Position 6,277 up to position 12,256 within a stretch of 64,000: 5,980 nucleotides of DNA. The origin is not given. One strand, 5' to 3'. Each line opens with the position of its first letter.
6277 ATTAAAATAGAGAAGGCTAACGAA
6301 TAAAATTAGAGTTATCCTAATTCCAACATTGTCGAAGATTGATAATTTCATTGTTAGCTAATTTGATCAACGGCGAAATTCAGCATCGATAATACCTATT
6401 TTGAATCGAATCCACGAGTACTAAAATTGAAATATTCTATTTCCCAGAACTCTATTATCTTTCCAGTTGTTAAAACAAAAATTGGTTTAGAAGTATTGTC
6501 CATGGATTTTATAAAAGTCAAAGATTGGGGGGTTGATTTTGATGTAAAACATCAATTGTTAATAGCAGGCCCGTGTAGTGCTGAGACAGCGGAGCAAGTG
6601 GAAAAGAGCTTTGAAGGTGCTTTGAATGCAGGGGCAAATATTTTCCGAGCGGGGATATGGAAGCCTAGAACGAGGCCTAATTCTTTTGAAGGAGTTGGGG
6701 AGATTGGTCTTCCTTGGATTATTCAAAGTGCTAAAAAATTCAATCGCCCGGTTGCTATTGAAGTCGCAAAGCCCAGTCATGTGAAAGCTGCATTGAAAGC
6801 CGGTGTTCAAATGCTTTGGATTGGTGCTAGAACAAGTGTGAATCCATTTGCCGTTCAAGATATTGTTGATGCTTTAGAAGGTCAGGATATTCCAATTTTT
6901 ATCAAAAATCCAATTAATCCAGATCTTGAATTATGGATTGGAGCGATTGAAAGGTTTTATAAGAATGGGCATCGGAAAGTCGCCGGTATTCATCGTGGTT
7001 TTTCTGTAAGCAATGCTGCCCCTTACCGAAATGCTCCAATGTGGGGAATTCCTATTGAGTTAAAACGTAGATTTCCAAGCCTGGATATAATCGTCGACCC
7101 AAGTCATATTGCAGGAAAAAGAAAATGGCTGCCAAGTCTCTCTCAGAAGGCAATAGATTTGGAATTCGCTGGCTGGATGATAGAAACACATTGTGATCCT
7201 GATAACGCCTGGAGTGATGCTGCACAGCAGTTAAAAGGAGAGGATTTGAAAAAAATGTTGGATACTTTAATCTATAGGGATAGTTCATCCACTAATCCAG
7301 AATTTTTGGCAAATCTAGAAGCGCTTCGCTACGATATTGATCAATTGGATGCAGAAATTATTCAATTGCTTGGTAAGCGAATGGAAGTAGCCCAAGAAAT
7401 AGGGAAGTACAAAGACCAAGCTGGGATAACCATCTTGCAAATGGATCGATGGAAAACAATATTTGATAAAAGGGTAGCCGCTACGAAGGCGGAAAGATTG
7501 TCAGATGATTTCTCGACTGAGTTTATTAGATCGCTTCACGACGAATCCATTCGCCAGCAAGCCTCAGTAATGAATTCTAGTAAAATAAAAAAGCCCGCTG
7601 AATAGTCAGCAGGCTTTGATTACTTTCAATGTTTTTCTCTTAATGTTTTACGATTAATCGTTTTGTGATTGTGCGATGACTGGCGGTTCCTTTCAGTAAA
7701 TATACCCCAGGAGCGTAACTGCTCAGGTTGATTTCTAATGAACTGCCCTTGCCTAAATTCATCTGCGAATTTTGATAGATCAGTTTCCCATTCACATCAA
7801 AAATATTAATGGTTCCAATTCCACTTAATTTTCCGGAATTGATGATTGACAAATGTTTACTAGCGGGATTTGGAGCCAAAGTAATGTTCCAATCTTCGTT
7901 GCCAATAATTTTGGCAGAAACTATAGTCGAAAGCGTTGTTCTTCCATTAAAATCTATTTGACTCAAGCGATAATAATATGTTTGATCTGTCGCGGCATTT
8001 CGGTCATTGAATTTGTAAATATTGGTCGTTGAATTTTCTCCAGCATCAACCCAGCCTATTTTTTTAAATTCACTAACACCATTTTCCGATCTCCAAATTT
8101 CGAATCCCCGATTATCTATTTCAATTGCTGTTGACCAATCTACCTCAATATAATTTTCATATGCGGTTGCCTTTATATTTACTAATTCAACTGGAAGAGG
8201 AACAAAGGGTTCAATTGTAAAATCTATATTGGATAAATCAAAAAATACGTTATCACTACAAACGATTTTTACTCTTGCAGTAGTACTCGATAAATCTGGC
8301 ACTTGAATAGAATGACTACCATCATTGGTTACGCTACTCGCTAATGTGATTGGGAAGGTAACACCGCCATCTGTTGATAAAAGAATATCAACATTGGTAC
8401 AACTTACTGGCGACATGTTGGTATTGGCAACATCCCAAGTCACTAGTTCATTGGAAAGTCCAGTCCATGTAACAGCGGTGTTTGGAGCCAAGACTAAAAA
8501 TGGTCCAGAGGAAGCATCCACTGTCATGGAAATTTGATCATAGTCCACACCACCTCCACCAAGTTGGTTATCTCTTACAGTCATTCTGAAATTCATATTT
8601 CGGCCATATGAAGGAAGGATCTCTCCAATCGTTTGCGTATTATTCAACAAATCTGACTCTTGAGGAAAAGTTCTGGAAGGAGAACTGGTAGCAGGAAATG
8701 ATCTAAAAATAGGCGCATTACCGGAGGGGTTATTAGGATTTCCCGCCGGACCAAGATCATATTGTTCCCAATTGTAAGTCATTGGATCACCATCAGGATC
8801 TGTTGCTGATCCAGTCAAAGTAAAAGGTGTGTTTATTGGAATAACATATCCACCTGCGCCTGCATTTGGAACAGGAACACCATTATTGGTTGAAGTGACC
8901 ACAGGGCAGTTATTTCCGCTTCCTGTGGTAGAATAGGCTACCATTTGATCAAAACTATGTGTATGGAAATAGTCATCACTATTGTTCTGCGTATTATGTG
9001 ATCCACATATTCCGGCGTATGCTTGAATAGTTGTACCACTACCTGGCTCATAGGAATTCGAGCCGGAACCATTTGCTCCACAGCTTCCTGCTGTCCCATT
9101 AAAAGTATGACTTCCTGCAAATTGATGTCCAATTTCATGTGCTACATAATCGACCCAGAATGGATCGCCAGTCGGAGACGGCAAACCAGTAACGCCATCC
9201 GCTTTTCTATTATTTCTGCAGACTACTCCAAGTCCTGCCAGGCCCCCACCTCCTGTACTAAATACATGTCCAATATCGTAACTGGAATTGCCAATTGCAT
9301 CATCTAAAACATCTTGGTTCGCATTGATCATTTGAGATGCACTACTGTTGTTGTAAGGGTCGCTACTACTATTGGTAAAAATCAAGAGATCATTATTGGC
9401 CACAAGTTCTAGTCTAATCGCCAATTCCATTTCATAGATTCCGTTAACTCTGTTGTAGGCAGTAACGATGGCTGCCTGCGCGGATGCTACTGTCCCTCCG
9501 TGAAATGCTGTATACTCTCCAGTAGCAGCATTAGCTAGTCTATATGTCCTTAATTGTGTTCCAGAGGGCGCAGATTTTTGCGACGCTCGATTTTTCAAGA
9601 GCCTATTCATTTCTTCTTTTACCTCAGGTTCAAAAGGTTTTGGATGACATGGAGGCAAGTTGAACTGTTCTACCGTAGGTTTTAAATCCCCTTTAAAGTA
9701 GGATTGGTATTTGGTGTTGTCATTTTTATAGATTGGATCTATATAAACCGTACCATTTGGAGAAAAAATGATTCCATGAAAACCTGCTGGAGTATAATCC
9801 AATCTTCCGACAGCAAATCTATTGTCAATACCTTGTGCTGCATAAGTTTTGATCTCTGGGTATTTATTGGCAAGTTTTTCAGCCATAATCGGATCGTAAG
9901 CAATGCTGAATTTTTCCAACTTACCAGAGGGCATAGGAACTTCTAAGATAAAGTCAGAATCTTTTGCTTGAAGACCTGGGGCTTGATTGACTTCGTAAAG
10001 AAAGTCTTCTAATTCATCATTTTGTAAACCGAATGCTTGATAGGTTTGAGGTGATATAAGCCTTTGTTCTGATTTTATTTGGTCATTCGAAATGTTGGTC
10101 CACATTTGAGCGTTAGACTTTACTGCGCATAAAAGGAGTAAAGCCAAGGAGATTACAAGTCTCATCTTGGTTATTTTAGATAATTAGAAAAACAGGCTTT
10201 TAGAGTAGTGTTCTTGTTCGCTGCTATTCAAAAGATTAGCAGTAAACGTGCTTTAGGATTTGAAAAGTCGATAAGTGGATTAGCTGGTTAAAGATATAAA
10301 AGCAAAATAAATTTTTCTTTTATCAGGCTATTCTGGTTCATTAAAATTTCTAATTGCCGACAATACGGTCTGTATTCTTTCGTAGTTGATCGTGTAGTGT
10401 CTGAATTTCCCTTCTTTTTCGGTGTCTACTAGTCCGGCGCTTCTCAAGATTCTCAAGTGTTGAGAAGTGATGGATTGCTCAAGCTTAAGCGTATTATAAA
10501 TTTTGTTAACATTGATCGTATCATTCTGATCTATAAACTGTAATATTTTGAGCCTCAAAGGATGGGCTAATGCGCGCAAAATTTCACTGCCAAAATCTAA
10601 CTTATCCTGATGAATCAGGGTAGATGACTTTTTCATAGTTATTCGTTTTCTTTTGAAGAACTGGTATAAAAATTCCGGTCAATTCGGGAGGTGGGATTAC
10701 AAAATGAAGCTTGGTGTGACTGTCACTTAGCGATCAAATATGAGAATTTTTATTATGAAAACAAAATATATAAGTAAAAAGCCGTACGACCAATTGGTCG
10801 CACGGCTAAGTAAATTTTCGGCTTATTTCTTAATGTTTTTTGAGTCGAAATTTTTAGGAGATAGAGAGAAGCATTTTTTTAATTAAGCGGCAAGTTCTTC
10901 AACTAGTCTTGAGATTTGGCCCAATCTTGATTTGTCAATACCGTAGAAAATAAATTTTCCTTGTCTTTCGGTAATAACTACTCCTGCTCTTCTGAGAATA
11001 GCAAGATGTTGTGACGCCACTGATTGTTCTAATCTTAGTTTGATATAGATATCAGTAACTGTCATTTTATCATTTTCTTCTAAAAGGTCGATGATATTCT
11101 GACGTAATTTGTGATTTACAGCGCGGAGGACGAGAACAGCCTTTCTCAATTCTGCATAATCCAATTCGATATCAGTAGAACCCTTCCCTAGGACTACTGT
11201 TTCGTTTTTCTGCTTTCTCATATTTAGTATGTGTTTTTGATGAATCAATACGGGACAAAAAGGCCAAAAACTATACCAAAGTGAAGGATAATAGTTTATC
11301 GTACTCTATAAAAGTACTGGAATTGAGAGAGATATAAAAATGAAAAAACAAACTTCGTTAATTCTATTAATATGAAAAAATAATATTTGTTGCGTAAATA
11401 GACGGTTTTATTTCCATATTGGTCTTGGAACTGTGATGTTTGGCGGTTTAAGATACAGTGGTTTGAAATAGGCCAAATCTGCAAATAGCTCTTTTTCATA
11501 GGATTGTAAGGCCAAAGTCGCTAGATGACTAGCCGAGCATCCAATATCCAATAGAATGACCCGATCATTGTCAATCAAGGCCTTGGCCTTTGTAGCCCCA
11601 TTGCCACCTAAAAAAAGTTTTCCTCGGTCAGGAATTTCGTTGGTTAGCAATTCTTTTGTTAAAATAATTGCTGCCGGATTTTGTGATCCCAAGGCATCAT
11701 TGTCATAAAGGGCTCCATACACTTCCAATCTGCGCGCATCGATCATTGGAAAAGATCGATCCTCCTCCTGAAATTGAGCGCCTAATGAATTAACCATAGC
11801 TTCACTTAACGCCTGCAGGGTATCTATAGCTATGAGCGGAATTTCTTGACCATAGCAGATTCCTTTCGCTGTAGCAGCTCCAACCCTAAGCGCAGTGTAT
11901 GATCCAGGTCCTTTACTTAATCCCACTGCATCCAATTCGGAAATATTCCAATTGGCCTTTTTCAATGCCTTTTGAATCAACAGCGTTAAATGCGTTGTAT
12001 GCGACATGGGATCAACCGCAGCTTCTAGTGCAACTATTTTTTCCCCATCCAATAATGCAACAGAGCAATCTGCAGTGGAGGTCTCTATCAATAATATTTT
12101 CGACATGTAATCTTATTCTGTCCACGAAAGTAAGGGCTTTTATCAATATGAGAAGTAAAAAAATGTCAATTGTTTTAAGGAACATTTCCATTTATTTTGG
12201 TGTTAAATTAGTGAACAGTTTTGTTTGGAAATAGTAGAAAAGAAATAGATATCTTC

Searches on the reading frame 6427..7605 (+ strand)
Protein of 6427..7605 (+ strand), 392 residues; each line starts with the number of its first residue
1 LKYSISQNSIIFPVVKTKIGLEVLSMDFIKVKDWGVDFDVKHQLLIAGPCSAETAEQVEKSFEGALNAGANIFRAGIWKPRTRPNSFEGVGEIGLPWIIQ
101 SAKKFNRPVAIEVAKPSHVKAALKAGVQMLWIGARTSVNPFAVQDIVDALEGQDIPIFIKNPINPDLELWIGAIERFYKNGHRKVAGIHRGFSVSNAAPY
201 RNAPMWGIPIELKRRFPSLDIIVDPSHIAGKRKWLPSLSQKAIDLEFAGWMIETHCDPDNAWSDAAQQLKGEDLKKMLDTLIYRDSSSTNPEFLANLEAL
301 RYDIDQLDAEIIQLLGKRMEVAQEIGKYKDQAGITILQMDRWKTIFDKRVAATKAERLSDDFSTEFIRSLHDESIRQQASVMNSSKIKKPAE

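Call 72: search_protein_families(library=pfam, proteins=[window:6427-7605:+], max_evalue=0.0001)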
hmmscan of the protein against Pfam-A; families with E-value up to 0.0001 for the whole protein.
window:6427-7605:+ (392 aa): 2 families
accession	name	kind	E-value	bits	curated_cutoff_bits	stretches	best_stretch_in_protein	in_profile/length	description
PF00793.26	DAHP_synth_1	-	2.7e-28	99.1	25.5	1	43-278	18-258/270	DAHP synthetase I family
PF01817.26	CM_2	-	7e-20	71.5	27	1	300-378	1-79/80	Chorismate mutase type II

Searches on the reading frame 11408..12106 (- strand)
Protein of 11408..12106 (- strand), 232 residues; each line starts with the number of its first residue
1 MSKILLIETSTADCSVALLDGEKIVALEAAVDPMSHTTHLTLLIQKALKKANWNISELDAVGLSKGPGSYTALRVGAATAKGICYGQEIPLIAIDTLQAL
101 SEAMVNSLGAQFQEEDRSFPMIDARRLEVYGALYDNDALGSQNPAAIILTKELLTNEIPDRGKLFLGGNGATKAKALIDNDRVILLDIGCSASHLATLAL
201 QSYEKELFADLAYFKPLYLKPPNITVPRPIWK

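Call 72: search_protein_families(library=pfam, proteins=[window:11408-12106:-], max_evalue=0.0001)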
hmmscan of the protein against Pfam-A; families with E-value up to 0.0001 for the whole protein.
window:11408-12106:- (232 aa): 1 family
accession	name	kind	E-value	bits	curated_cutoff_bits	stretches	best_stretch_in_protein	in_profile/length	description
PF00814.31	TsaD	-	1.7e-22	80.8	24.8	1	35-137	28-129/264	tRNA N6-adenosine threonylcarbamoyltransferase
